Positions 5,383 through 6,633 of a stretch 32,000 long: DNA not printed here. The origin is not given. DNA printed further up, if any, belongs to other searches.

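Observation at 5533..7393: Orphan HgdC/BcrAD-type ATP-dependent electron activase with a DUF2229-like partner, heading the hydrogenase operon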

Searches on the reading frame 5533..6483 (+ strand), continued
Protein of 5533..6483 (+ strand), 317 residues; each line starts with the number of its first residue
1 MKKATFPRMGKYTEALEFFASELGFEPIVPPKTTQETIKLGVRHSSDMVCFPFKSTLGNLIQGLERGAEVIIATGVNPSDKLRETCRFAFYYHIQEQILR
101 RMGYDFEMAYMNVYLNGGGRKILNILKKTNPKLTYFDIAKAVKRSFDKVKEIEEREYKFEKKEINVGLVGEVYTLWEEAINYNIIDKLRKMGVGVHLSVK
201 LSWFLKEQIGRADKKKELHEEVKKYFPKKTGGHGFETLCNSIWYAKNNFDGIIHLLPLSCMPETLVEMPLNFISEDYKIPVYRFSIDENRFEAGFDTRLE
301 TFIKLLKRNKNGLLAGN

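Call 38: list_cluster_members(proteins=[P0145, P0148, P0155, P0161, P0121, P0127, P0151, P0160, P0123, P0125])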
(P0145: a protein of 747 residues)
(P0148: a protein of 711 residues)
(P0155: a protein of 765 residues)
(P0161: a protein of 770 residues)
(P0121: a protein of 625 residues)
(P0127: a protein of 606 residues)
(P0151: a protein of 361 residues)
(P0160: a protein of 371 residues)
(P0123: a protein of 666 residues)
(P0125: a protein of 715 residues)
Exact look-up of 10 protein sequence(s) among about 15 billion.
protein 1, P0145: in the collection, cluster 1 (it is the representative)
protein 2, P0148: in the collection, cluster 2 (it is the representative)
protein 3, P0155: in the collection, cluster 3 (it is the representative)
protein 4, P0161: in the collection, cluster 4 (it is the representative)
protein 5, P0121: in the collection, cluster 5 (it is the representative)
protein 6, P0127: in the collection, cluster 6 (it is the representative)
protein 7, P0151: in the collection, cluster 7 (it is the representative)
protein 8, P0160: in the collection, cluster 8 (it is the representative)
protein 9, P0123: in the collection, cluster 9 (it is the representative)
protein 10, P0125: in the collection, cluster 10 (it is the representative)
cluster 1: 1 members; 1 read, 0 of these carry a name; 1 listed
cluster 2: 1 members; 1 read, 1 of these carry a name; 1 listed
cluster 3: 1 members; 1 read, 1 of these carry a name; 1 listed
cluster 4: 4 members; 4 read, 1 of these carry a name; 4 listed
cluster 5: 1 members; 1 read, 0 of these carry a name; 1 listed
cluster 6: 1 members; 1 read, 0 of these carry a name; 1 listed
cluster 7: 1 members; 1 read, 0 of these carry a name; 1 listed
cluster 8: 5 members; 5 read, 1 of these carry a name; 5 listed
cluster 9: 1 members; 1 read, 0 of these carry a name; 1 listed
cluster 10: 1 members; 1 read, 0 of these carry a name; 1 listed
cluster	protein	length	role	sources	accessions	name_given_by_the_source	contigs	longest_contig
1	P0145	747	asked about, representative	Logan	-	-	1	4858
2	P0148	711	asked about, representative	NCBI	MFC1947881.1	acyl-CoA dehydratase activase-related protein [Chloroflexota bacterium]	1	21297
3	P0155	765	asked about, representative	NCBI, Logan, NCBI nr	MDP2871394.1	MAG: acyl-CoA dehydratase activase-related protein [Bacillota bacterium] | acyl-CoA dehydratase activase-related protein [Bacillota bacterium]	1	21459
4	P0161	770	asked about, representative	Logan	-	-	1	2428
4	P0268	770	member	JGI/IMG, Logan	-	predicted nucleotide-binding protein (sugar kinase/HSP70/actin superfamily)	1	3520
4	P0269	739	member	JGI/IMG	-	-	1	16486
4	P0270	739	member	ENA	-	-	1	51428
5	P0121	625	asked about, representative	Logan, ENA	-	-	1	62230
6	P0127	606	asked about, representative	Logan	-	-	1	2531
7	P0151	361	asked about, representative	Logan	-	-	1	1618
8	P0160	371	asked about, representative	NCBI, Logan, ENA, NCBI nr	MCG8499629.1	MAG: CoA protein activase [Firmicutes bacterium] | CoA protein activase [Bacillota bacterium]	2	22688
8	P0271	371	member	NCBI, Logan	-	-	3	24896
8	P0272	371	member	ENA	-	-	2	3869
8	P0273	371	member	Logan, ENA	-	-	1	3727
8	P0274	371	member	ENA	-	-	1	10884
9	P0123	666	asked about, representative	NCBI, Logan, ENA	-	-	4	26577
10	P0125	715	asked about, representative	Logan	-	-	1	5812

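Call 42: find_encoding_contigs(protein=P0001, flank=3000, max_places=3)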
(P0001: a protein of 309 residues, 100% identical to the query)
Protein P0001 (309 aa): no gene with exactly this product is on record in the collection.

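Call 43: search_protein_families(library=pfam, proteins=[P0121, P0127, P0145, P0155, P0161, P0123, P0125, P0160, P0151, P0192], max_evalue=0.001)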
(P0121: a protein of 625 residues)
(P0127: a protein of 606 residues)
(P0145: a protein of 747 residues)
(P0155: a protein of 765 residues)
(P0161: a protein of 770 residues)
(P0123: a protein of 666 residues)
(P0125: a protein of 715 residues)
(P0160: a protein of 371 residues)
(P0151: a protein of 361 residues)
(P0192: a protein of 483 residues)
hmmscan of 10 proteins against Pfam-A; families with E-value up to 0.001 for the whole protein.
P0121 (625 aa): 3 families
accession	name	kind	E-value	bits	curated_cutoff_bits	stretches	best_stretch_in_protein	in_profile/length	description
PF01869.26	BcrAD_BadFG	-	5e-35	121.8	31.5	1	321-566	1-271/271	BadF/BadG/BcrA/BcrD ATPase family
PF09989.15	DUF2229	-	4.7e-16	59.5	29.4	1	8-185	10-213/218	CoA enzyme activase uncharacterised domain (DUF2229)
PF06050.19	HGD-D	-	0.00014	22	28.4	0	232-290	279-339/342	2-hydroxyglutaryl-CoA dehydratase, D-component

P0127 (606 aa): 2 families
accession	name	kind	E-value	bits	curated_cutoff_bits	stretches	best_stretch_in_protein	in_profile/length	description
PF01869.26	BcrAD_BadFG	-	2.8e-35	122.6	31.5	1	304-542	3-270/271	BadF/BadG/BcrA/BcrD ATPase family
PF09989.15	DUF2229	-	0.00019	21.6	29.4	0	113-175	150-214/218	CoA enzyme activase uncharacterised domain (DUF2229)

P0145 (747 aa): 2 families
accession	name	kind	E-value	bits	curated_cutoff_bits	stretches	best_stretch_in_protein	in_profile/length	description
PF09989.15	DUF2229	-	3.3e-57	194.1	29.4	2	2-213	1-211/218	CoA enzyme activase uncharacterised domain (DUF2229)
PF06050.19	HGD-D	-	1.8e-17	64.4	28.4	2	236-317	261-342/342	2-hydroxyglutaryl-CoA dehydratase, D-component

P0155 (765 aa): 2 families
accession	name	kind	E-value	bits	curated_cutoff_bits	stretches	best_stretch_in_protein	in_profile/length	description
PF09989.15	DUF2229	-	5.9e-57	193.2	29.4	2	9-254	1-218/218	CoA enzyme activase uncharacterised domain (DUF2229)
PF06050.19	HGD-D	-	3.4e-11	43.8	28.4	1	292-349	284-341/342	2-hydroxyglutaryl-CoA dehydratase, D-component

P0161 (770 aa): 2 families
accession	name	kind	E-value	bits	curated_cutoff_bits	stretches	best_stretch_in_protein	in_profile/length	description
PF09989.15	DUF2229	-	2.1e-55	188.2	29.4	1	4-231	1-218/218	CoA enzyme activase uncharacterised domain (DUF2229)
PF06050.19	HGD-D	-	1.7e-06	28.3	28.4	0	264-325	280-342/342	2-hydroxyglutaryl-CoA dehydratase, D-component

P0123 (666 aa): 6 families
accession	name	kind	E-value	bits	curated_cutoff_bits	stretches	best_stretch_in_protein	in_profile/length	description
PF14890.11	Intein_splicing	-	4.9e-16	59.4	35.8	1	56-415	1-155/155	Intein splicing domain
PF14528.11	LAGLIDADG_3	-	3.5e-09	37.2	22.5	1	284-354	3-74/82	LAGLIDADG-like domain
PF06050.19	HGD-D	-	1.8e-07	31.5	28.4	1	602-661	282-342/342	2-hydroxyglutaryl-CoA dehydratase, D-component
PF14623.11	Vint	-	2e-07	31.4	27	1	49-118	2-66/166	Hint-domain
PF09989.15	DUF2229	-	2.4e-05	24.5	29.4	1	484-551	139-213/218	CoA enzyme activase uncharacterised domain (DUF2229)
PF01079.26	Hint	-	0.00013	22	29.7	1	44-147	8-116/213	Hint module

P0125 (715 aa): 5 families
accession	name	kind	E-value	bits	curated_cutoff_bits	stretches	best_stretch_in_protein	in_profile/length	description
PF14528.11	LAGLIDADG_3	-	3.8e-13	49.9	22.5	1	527-604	3-79/82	LAGLIDADG-like domain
PF09989.15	DUF2229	-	7.9e-11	42.4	29.4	1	15-73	13-72/218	CoA enzyme activase uncharacterised domain (DUF2229)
PF14890.11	Intein_splicing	-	1.1e-09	38.7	35.8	1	372-662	81-155/155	Intein splicing domain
PF05203.21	Hom_end_hint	-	5.7e-05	23.7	32.1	1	256-349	1-85/228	Hom_end-associated Hint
PF14623.11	Vint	-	9.7e-05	22.7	27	1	255-324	1-65/166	Hint-domain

P0160 (371 aa): 2 families
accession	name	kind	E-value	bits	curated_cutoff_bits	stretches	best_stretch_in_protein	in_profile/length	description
PF09989.15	DUF2229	-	1.7e-10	41.3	29.4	1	14-71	16-74/218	CoA enzyme activase uncharacterised domain (DUF2229)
PF06050.19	HGD-D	-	1e-08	35.6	28.4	1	30-353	20-342/342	2-hydroxyglutaryl-CoA dehydratase, D-component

P0151 (361 aa): 2 families
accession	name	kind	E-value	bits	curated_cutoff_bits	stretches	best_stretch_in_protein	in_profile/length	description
PF09989.15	DUF2229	-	4e-14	53.2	29.4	2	14-75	13-75/218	CoA enzyme activase uncharacterised domain (DUF2229)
PF06050.19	HGD-D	-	1.7e-07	31.6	28.4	1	286-345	280-340/342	2-hydroxyglutaryl-CoA dehydratase, D-component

P0192 (483 aa): 2 families
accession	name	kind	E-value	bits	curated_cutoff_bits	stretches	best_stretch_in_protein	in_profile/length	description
PF01869.26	BcrAD_BadFG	-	2.5e-21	76.8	31.5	1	351-483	1-144/271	BadF/BadG/BcrA/BcrD ATPase family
PF09989.15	DUF2229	-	1.3e-06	28.7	29.4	0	138-197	155-212/218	CoA enzyme activase uncharacterised domain (DUF2229)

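Call 45: search_solved_structures(query=P0160, max_evalue=10, show_alignments=4)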
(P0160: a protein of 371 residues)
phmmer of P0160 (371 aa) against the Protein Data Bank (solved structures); distinct sequences matched with E-value up to 10: 1.
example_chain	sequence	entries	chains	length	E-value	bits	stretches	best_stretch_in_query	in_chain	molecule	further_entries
9d7j_A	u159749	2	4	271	0.31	13.5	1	189-253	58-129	Oxidoreductase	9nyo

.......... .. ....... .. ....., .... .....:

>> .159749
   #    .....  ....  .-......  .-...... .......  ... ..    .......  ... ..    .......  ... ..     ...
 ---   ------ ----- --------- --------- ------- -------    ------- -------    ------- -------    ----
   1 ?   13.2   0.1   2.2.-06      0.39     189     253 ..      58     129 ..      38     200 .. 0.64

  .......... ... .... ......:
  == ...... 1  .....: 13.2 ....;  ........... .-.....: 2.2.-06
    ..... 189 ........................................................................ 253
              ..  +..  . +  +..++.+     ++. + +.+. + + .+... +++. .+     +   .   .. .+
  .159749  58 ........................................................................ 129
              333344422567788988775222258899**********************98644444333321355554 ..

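Call 48: search_solved_structures(query=A2, max_evalue=10, show_alignments=5)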
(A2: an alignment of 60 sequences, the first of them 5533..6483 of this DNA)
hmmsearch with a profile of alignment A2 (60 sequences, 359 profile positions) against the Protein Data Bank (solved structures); distinct sequences matched with E-value up to 10: 14.
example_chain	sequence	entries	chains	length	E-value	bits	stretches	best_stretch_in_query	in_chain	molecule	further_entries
3o3m_B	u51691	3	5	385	1.4e-07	34.2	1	286-349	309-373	beta subunit 2-hydroxyacyl-CoA dehydratase | beta-subunit 2-hydroxyacyl-CoA dehydratase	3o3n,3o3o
7yyl_C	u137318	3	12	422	8.6e-06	28.3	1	286-349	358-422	Dehydratase family protein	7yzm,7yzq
6eno_A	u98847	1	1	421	3.1e-05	26.5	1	286-348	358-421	Dehydratase family protein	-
8s02_B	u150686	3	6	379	0.042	16.2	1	286-350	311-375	BzdN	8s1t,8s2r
4yuu_q1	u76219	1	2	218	0.32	13.2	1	108-190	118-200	Extrinsic protein in photosystem II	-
6x1i_B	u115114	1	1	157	0.48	12.7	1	230-293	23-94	SnoaL-like Protein fused to a coiled coil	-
3nzn_A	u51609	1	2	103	0.59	12.4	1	88-144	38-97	Glutaredoxin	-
5cax_A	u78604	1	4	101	0.59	12.4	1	88-137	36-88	Glutaredoxin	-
2hz8_A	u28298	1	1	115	1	11.6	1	126-203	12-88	De novo designed diiron protein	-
9oy8_H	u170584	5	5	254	1.1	11.6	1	129-207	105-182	Small ribosomal subunit protein uS2 | 30S ribosomal protein S2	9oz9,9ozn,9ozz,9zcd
3dxo_A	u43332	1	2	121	2.6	10.3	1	252-293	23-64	uncharacterized SnoaL-like Protein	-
2lfd_A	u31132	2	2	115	4.6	9.5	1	127-202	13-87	Diiron protein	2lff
5xxb_g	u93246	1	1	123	4.8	9.4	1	98-189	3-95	Ribosomal protein uL29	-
5cwj_A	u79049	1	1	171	7.7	8.7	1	107-192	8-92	Designed helical repeat protein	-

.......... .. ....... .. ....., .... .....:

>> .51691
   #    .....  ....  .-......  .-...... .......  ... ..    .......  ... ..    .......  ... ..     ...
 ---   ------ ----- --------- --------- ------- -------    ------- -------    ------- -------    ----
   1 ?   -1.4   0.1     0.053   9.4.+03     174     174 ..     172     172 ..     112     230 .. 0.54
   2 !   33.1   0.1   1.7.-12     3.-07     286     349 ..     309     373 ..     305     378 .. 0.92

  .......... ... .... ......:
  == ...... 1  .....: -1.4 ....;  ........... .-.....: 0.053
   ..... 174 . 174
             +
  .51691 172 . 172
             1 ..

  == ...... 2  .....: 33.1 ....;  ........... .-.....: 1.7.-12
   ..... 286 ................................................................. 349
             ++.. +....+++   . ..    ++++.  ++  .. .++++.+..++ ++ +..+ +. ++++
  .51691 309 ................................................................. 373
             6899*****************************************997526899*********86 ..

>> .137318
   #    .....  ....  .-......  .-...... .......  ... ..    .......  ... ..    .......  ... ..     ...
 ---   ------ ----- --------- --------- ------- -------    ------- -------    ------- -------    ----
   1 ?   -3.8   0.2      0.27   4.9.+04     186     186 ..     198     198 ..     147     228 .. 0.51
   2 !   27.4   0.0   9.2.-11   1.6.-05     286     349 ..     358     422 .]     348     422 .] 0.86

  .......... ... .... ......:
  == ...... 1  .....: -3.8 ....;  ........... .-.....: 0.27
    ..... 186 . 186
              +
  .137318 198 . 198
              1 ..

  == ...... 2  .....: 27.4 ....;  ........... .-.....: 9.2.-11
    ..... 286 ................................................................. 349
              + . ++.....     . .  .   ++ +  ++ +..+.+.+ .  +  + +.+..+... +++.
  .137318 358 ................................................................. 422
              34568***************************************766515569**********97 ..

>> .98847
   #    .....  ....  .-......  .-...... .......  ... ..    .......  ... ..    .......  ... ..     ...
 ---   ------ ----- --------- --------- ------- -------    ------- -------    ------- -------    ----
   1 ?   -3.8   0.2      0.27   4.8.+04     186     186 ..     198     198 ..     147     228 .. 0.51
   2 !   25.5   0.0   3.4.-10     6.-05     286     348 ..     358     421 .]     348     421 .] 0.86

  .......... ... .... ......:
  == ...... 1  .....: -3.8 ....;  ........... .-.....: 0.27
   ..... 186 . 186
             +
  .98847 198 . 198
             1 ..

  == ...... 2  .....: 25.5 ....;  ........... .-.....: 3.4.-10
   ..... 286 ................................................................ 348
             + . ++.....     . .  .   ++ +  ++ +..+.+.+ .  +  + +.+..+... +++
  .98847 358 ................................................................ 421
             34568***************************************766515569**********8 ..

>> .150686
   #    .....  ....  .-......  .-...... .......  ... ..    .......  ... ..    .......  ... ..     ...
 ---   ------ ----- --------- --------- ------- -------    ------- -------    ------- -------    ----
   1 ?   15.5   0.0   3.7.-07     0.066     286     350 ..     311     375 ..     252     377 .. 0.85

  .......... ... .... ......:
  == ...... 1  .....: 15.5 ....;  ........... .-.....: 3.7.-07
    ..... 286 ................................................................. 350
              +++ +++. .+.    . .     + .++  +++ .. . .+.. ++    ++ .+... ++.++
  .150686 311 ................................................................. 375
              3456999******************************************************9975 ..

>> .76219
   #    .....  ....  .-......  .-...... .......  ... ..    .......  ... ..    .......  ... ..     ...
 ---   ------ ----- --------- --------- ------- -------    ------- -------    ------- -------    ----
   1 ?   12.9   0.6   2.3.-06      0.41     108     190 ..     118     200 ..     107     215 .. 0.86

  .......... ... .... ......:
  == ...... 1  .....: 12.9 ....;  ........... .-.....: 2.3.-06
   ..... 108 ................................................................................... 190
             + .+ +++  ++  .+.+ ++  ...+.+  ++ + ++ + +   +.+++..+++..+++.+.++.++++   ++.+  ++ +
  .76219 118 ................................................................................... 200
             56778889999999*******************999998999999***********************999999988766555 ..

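Call 50: search_dna_similar(query=window:5533-6483:+, collection=plasmids, mode=protein, max_evalue=0.001, max_rows=25)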
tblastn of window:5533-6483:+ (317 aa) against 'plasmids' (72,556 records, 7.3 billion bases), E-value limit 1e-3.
Records with a match: 1; places in all: 2; records where one place covers at least 80% of the query: 1.
Best place of each record, by identity: <60% 1.
By first word of the organism name: Monoglobus 1.
By predicted mobility (MOB-suite, as given by PLSDB): non-mobilizable 1.
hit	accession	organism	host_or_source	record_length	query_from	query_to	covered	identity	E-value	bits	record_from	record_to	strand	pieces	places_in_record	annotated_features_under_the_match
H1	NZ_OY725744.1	Monoglobus pectinilyticus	-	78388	3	311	97%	30.2%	1e-38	152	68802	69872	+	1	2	2-hydroxyacyl-CoA dehydratase | acyl-CoA dehydratase activase-related protein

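Call 51: get_annotated_region(hit=H1, flank=6000)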
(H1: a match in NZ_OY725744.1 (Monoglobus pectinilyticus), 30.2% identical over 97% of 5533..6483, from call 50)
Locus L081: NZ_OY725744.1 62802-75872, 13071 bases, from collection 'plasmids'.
description: Monoglobus pectinilyticus strain Ruminococcaceae species TSDC17.2-1.2 plasmid 20, complete sequence
organism: Monoglobus pectinilyticus (NCBI taxid 1981510)
taxonomy: Bacteria; Bacillota; Clostridia; Monoglobales; Monoglobaceae; Monoglobus; Monoglobus pectinilyticus
host: -; source: -; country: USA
typing (MOB-suite, as given by PLSDB): non-mobilizable
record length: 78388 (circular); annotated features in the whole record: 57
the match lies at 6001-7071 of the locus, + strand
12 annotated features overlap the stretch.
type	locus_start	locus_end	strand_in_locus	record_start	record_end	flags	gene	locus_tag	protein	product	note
CDS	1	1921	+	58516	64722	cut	-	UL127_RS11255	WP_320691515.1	immunoglobulin-like domain-containing protein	-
CDS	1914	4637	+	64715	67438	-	-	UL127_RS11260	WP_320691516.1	S-layer homology domain-containing protein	-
CDS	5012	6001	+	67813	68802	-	-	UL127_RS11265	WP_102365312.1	acyl-CoA dehydratase activase-related protein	-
CDS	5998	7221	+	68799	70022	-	-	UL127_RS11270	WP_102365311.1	2-hydroxyacyl-CoA dehydratase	-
CDS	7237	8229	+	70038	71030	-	-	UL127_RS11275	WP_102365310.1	acyl-CoA dehydratase activase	-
CDS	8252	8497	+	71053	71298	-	-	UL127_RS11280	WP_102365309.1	TIGR03905 family TSCPD domain-containing protein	GO:0008150 - biological_process [Evidence IEA]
CDS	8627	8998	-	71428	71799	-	-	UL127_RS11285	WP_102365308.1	hypothetical protein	-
CDS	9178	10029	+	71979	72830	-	dapF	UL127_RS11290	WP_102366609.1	diaminopimelate epimerase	GO:0009089 - lysine biosynthetic process via diaminopimelate [Evidence IEA]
CDS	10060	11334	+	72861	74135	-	-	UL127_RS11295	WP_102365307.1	LL-diaminopimelate aminotransferase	GO:0009058 - biosynthetic process [Evidence IEA]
CDS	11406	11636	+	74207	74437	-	-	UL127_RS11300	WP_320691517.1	YlmC/YmxH family sporulation protein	GO:0030436 - asexual sporulation [Evidence IEA]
CDS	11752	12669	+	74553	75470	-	noc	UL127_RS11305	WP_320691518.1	nucleoid occlusion protein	GO:0032466 - negative regulation of cytokinesis [Evidence IEA]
CDS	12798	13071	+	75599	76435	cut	kduI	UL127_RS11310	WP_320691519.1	5-dehydro-4-deoxy-D-glucuronate isomerase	GO:0045490 - pectin catabolic process [Evidence IEA]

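Call 55: find_homologous_proteins(query=P0145, max_evalue=0.00001)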
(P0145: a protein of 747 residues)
Query P0145 (747 aa): 93 proteins with E <= 0.00001 among 8000 candidates.
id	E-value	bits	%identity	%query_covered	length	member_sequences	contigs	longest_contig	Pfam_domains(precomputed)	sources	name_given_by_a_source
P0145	0.0e+0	1713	100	100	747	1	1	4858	PF06050.20,PF09989.16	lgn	-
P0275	0.0e+0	1100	63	99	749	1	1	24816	PF06050.20,PF09989.16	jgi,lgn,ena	-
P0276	0.0e+0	1079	62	99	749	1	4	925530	PF06050.20,PF09989.16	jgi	-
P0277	0.0e+0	1077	62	99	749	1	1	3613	PF06050.20,PF09989.16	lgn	-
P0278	0.0e+0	1069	61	99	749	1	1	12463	PF06050.20,PF09989.16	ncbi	-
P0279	0.0e+0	1069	62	99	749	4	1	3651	PF06050.20,PF09989.16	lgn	-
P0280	0.0e+0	1067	61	99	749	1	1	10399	PF06050.20,PF09989.16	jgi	jgi:predicted nucleotide-binding protein (sugar kinase/HSP70/actin superfamily)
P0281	0.0e+0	1064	62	99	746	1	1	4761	PF06050.20,PF09989.16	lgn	-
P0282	0.0e+0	1062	62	99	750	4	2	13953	PF06050.20,PF09989.16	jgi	-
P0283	0.0e+0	1041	61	99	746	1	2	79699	PF06050.20,PF09989.16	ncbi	-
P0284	0.0e+0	1029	59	99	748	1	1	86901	PF06050.20,PF09989.16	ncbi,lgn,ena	-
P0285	0.0e+0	1021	60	99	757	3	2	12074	PF06050.20,PF09989.16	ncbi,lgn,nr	ncbi:MAG: acyl-CoA dehydratase activase-related protein [Actinomycetota bacterium]|nr:acyl-CoA dehyd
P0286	7.6e-260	882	60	87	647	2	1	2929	PF06050.20,PF09989.16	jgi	jgi:predicted nucleotide-binding protein (sugar kinase/HSP70/actin superfamily)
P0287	1.2e-256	872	54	99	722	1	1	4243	PF06050.20,PF09989.16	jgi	-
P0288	9.9e-256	869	66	75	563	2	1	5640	PF06050.20,PF09989.16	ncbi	-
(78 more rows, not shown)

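Call 59: find_encoding_contigs(protein=P0014, flank=10000, max_places=2)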
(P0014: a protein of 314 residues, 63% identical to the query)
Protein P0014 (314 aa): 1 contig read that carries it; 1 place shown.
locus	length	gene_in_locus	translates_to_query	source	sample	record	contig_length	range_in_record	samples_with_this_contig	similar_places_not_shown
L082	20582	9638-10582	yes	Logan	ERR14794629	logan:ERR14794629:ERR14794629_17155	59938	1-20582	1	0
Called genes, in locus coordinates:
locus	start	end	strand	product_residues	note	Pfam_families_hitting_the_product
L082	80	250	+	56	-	-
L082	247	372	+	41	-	-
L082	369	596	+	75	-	-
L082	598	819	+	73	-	-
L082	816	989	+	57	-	-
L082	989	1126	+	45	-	-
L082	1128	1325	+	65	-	-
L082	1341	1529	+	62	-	-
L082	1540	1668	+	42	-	-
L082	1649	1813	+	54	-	-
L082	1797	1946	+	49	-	-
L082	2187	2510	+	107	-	-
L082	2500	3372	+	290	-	-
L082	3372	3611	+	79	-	-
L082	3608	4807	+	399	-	-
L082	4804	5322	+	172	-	-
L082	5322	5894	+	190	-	-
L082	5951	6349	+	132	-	-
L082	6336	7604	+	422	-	-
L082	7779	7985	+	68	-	-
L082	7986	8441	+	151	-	-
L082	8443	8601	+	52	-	-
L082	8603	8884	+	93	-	-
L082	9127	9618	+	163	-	-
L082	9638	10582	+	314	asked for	PF09989:DUF2229 (faint)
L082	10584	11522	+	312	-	PF01869:BcrAD_BadFG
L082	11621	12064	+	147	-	PF04307:YdjM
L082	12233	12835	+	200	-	PF00239:Resolvase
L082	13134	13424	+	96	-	-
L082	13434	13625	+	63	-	-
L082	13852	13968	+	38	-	-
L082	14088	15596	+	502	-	PF01391:Collagen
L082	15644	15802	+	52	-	-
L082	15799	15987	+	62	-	-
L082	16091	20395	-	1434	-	PF10102:DUF2341, PF13385:Laminin_G_3, PF19077:Big_13 (faint)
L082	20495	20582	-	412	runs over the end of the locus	-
